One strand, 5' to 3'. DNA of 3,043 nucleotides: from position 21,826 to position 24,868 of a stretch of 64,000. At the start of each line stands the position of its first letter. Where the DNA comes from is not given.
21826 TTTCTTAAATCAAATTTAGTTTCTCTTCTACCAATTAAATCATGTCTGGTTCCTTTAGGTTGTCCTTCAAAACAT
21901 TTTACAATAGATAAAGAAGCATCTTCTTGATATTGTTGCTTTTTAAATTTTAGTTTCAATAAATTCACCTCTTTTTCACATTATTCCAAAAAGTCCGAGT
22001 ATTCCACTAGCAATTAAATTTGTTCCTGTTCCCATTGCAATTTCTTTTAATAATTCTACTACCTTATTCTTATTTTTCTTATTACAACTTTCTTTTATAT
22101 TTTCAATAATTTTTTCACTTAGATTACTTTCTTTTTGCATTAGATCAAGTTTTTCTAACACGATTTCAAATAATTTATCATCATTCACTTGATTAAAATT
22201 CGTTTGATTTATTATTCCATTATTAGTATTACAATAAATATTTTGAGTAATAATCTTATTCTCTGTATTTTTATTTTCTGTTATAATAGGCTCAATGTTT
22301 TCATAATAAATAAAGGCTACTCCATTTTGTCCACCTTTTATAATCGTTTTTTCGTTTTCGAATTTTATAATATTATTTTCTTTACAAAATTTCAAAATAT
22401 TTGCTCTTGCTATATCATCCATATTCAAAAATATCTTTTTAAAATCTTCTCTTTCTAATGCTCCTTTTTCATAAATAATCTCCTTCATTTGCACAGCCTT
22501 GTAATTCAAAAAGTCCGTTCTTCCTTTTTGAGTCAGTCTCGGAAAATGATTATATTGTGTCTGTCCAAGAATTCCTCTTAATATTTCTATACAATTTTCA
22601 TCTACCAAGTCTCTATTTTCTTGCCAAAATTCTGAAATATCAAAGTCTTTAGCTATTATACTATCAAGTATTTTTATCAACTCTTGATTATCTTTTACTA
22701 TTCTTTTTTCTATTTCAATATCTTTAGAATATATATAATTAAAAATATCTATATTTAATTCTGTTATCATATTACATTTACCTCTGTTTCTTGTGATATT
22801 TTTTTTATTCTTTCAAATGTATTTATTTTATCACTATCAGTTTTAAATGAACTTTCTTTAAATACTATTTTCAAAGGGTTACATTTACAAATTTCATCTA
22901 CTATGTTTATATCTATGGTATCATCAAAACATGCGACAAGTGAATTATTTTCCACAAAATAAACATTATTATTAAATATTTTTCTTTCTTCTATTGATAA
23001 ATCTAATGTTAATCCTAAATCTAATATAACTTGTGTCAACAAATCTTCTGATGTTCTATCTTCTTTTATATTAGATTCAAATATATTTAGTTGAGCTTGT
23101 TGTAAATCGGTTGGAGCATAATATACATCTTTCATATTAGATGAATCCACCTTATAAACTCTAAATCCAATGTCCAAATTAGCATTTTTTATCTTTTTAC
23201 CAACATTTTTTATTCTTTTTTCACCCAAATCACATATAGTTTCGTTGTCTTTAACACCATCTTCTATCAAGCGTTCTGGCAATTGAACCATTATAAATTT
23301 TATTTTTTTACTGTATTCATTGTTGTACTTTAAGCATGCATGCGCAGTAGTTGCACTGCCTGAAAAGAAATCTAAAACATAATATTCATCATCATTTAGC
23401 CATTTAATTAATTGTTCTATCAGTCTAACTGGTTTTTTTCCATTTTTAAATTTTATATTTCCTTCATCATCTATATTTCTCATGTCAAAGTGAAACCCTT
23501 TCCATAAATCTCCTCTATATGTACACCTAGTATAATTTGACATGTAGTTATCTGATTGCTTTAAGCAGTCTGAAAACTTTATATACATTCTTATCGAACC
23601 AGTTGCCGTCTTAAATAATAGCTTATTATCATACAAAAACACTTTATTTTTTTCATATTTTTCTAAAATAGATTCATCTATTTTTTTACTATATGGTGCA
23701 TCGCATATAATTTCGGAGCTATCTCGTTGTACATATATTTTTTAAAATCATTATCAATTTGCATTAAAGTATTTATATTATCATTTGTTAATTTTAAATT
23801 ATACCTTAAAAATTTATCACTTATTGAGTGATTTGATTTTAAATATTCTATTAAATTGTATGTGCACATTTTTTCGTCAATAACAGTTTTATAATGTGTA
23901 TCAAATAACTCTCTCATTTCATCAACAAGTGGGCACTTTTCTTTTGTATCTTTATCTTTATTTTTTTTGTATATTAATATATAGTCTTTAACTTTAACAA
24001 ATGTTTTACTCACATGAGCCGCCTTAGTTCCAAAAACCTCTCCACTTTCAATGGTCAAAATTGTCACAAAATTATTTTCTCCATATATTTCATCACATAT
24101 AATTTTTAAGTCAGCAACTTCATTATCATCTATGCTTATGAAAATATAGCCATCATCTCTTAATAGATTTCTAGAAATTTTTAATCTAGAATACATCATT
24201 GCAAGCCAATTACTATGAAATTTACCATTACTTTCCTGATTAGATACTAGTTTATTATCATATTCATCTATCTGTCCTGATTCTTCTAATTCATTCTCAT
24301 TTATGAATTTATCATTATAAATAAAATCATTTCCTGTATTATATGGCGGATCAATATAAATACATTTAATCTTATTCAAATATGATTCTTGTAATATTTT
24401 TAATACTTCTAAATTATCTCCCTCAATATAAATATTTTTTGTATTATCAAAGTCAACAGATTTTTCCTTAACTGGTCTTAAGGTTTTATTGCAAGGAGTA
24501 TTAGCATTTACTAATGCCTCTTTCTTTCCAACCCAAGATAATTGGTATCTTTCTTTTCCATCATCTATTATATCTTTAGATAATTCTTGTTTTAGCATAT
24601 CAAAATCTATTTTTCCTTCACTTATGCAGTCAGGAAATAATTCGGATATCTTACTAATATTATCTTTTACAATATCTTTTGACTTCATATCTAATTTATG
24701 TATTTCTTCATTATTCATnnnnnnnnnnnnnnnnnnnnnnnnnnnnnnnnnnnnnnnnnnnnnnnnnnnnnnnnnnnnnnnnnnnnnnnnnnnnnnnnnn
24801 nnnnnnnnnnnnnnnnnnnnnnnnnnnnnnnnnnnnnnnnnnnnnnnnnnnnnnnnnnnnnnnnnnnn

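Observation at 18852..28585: Type III-like R-M operon expanded by an SNF2 helicase, a DUF4391 protein and an orphan ORF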

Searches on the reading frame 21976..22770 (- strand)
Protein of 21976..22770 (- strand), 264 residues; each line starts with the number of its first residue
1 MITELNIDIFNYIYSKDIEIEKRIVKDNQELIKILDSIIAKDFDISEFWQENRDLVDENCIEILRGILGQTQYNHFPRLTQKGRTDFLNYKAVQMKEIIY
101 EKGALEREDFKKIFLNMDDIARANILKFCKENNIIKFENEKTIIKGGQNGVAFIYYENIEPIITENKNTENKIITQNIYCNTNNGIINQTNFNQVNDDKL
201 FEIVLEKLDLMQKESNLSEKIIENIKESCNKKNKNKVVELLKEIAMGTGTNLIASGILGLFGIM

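Call 5: search_protein_families(library=pfam, proteins=[window:21976-22770:-], max_evalue=0.01)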
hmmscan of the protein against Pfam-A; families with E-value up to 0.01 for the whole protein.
window:21976-22770:- (264 aa): 0 families

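Call 6: search_protein_families(library=padloc, proteins=[window:21976-22770:-], max_evalue=0.01)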
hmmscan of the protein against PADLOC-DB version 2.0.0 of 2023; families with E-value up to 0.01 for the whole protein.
window:21976-22770:- (264 aa): 1 family
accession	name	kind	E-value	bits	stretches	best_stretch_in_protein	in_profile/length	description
PDLC02333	AbiTi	-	0.0047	15.2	1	214-262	59-111/114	AbiTi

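Call 8: search_protein_families(library=ncbifam, proteins=[window:21976-22770:-], max_evalue=0.01)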
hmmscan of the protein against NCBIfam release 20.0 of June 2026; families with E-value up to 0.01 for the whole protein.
window:21976-22770:- (264 aa): 0 families

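Call 49: find_homologous_proteins(query=window:21976-22770:-, max_evalue=0.001)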
Query window:21976-22770:- (264 aa): 3 proteins with E <= 0.001 among 1604 candidates.
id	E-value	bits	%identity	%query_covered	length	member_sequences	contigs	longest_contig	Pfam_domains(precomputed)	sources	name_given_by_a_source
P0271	2.0e-161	554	99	100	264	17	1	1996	-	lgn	-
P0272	1.5e-71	259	53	100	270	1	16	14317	-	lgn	-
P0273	3.8e-52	196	43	100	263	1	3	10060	-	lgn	-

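Call 50: find_encoding_contigs(protein=P0272, flank=8000, max_places=3)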
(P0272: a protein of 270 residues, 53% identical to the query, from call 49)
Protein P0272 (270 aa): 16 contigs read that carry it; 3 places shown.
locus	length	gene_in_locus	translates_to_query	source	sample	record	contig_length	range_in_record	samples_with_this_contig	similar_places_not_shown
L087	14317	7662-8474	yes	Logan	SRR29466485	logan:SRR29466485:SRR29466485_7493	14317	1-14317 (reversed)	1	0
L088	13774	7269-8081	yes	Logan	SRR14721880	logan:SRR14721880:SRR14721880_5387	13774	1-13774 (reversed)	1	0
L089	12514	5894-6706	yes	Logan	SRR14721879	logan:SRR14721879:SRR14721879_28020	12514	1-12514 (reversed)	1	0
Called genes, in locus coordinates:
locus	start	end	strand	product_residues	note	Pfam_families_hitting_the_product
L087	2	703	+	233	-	?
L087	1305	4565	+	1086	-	PF00270:DEAD (faint), PF00176:SNF2-rel_dom, PF04851:ResIII, PF00271:Helicase_C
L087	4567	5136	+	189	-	-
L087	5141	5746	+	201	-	PF14335:DUF4391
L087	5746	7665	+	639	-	PF01555:N6_N4_Mtase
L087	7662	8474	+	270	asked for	-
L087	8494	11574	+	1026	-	PF04851:ResIII, PF00270:DEAD (faint), PF19778:RE_endonuc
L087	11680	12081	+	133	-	-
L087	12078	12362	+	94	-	PF01471:PG_binding_1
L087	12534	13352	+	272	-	PF08543:Phos_pyr_kin, PF00294:PfkB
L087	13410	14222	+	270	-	PF01048:PNP_UDP_1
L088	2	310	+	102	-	?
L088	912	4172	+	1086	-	PF00270:DEAD (faint), PF00176:SNF2-rel_dom, PF04851:ResIII, PF00271:Helicase_C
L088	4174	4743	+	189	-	-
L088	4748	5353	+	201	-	PF14335:DUF4391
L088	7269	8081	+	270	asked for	-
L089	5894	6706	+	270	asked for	-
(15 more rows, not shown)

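Call 51: find_encoding_contigs(protein=P0273, flank=8000, max_places=3)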
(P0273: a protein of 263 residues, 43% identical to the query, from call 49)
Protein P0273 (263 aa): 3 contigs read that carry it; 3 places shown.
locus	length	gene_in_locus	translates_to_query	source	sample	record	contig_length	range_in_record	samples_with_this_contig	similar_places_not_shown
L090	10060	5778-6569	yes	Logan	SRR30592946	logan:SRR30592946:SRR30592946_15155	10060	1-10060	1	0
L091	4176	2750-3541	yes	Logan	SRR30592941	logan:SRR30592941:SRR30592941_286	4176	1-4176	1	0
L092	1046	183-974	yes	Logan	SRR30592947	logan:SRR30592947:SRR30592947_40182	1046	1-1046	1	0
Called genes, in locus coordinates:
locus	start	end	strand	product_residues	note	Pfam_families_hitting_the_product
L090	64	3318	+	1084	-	PF00270:DEAD (faint), PF00176:SNF2-rel_dom, PF04851:ResIII, PF00271:Helicase_C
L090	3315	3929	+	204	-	PF14335:DUF4391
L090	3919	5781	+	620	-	PF01555:N6_N4_Mtase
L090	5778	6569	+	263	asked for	-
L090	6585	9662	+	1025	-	PF04851:ResIII, PF00270:DEAD (faint), PF19778:RE_endonuc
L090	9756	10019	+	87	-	PF24749:DUF7695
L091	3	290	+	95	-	?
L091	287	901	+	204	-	PF14335:DUF4391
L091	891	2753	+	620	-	PF01555:N6_N4_Mtase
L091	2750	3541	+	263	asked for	-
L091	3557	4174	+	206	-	?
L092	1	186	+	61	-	?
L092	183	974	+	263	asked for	-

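Call 98: find_encoding_contigs(protein=window:21976-22770:-, flank=6000, max_places=5)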
Protein window:21976-22770:- (264 aa): 22 contigs read that carry it; 5 places shown.
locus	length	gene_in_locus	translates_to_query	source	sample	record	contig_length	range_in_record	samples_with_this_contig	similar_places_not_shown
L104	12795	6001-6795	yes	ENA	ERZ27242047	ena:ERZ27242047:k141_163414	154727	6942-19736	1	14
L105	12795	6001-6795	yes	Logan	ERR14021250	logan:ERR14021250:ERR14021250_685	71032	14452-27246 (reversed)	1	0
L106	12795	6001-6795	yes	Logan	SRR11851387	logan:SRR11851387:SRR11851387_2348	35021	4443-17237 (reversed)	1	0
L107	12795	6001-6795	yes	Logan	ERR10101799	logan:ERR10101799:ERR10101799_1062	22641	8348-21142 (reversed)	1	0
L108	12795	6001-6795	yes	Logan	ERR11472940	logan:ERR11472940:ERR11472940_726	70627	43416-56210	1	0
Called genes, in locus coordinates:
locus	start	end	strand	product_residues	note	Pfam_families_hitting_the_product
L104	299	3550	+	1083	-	PF00270:DEAD (faint), PF00176:SNF2-rel_dom, PF04851:ResIII, PF00271:Helicase_C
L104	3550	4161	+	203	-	PF14335:DUF4391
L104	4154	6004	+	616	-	PF01555:N6_N4_Mtase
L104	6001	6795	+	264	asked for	-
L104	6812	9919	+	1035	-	PF04851:ResIII, PF00270:DEAD (weak), PF19778:RE_endonuc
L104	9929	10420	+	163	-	-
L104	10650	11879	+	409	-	PF13173:AAA_14, PF13635:DUF4143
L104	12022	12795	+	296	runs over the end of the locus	-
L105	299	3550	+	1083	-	PF00270:DEAD (faint), PF00176:SNF2-rel_dom, PF04851:ResIII, PF00271:Helicase_C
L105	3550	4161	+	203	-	PF14335:DUF4391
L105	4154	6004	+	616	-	PF01555:N6_N4_Mtase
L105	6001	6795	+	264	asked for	-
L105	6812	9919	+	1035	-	PF04851:ResIII, PF00270:DEAD (weak), PF19778:RE_endonuc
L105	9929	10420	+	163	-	-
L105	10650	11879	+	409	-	PF13173:AAA_14, PF13635:DUF4143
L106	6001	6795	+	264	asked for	-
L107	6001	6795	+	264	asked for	-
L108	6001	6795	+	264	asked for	-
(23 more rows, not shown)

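Call 99: search_protein_families(library=pfam, proteins=[L087:4567-5136:+], max_evalue=0.001)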
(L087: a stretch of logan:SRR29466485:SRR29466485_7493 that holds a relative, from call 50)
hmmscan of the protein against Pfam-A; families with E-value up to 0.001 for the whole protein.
L087:4567-5136:+ (189 aa): 0 families

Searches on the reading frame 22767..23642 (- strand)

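Call 5: search_protein_families(library=pfam, proteins=[window:22767-23642:-], max_evalue=0.01)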
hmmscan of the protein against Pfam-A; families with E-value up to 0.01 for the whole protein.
window:22767-23642:- (291 aa): 2 families
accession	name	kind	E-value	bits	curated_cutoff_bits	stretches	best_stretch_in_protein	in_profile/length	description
PF01555.25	N6_N4_Mtase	-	8.8e-10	39.3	26.7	1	36-110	133-206/221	DNA methylase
PF05709.17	Sipho_tail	-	0.00047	20.8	24.2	1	43-103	36-96/118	Phage tail protein RIFT-related domain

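Call 6: search_protein_families(library=padloc, proteins=[window:22767-23642:-], max_evalue=0.01)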
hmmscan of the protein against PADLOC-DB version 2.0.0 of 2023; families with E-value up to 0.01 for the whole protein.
window:22767-23642:- (291 aa): 22 families
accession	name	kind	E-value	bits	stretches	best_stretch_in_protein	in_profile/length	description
PDLC03634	MTase_III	-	4.9e-68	228.5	1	55-291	378-621/621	Type III methyltransferase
PDLC03637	MTase_III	-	8.5e-24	82.1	1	69-167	401-506/513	Type III methyltransferase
PDLC03641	MTase_III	-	3.8e-22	76.6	1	65-174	391-506/657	Type III methyltransferase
PDLC03635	MTase_III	-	4e-13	46.9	1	20-110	467-555/708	Type III methyltransferase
PDLC03644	MTase_III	-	3.9e-11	40.4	1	69-164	329-420/542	Type III methyltransferase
PDLC03643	MTase_III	-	4.2e-11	40.6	1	67-151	212-311/465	Type III methyltransferase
PDLC03640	MTase_III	-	5.6e-10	36.2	1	53-121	364-431/654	Type III methyltransferase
PDLC03371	MTase_II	-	6.4e-08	30.4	1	66-110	191-235/260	Type II methyltransferase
PDLC03642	MTase_III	-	1.3e-07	28.7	1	64-128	340-404/528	Type III methyltransferase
PDLC03278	MTase_II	-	1.8e-07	28.9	1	3-127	236-346/390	Type II methyltransferase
PDLC03639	MTase_III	-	1.3e-06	25.1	1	67-150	425-506/639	Type III methyltransferase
PDLC03299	MTase_II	-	5.8e-06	24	1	41-135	175-259/296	Type II methyltransferase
PDLC03339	MTase_II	-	2.5e-05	21.2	1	69-146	213-291/399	Type II methyltransferase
PDLC03636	MTase_III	-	4.1e-05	20.5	1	60-108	339-386/575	Type III methyltransferase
PDLC03251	MTase_II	-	4.9e-05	20.7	1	59-110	198-249/282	Type II methyltransferase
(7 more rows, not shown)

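Call 8: search_protein_families(library=ncbifam, proteins=[window:22767-23642:-], max_evalue=0.01)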
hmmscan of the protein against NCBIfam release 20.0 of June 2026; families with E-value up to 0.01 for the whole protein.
window:22767-23642:- (291 aa): 1 family
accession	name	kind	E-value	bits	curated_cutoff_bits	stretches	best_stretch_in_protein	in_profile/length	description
NF008572.0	PRK11524.1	equivalog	0.00071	18.8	292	1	6-156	145-278/294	adenine-specific DNA-methyltransferase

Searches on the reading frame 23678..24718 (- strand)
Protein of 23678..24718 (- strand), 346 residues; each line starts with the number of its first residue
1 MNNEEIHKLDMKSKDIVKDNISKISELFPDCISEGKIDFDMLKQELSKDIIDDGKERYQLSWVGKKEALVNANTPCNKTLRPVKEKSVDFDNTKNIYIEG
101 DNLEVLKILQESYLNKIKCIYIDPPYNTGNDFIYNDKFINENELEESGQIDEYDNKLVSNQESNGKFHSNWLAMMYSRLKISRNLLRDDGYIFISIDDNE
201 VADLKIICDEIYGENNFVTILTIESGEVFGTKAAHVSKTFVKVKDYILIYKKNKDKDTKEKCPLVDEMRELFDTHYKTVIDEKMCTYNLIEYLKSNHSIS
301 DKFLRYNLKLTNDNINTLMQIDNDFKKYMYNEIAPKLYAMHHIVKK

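Call 5: search_protein_families(library=pfam, proteins=[window:23678-24718:-], max_evalue=0.01)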
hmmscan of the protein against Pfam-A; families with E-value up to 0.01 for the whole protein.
window:23678-24718:- (346 aa): 1 family
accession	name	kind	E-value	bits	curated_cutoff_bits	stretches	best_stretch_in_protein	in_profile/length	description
PF01555.25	N6_N4_Mtase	-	1.8e-16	61.2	26.7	1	117-273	1-111/221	DNA methylase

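Call 6: search_protein_families(library=padloc, proteins=[window:23678-24718:-], max_evalue=0.01)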
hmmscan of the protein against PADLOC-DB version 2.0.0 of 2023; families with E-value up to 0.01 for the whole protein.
window:23678-24718:- (346 aa): 21 families
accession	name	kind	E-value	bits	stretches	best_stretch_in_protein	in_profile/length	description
PDLC03634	MTase_III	-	4.7e-114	380.5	1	7-320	3-313/621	Type III methyltransferase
PDLC03641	MTase_III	-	1.1e-60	203.9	1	31-278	39-283/657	Type III methyltransferase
PDLC03637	MTase_III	-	2.8e-53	179.4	1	12-257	42-268/513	Type III methyltransferase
PDLC03644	MTase_III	-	4e-51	172.4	1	60-297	4-228/542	Type III methyltransferase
PDLC03635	MTase_III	-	6.1e-38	129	2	164-326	260-420/708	Type III methyltransferase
PDLC03636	MTase_III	-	1.9e-37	127.3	2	166-272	91-193/575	Type III methyltransferase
PDLC03642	MTase_III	-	3.8e-32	109.6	2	153-255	123-219/528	Type III methyltransferase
PDLC03640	MTase_III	-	1.6e-31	107.4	1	82-256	33-202/654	Type III methyltransferase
PDLC03354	MTase_II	-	7.9e-25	85.7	1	57-286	24-237/425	Type II methyltransferase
PDLC03639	MTase_III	-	1.1e-19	68.2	1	92-221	85-194/639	Type III methyltransferase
PDLC03638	MTase_III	-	2.9e-19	66.9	2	168-264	428-522/816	Type III methyltransferase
PDLC03633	MTase_III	-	7.9e-17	59.1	1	86-253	69-229/616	Type III methyltransferase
PDLC03645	MTase_III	-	7.3e-15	52.1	1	96-250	141-271/709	Type III methyltransferase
PDLC03646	MTase_III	-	1.2e-14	51.1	2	166-253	516-609/1057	Type III methyltransferase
PDLC03278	MTase_II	-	2e-14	51.9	2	150-255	26-124/390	Type II methyltransferase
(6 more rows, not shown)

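Call 8: search_protein_families(library=ncbifam, proteins=[window:23678-24718:-], max_evalue=0.01)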
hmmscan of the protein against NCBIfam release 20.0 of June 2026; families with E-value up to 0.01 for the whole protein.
window:23678-24718:- (346 aa): 2 families
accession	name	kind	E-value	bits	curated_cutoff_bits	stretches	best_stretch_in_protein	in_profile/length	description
NF008572.0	PRK11524.1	equivalog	5.5e-05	22.4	292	1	88-136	8-53/294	adenine-specific DNA-methyltransferase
NF011134.0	PRK14553.3-3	equivalog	0.0082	16.1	185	0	176-212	45-81/95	ribosomal-processing cysteine protease Prp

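Call 97: find_encoding_contigs(protein=window:23678-24718:-, flank=6000, max_places=5)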
Protein window:23678-24718:- (346 aa): no gene with exactly this product is on record in the collection.
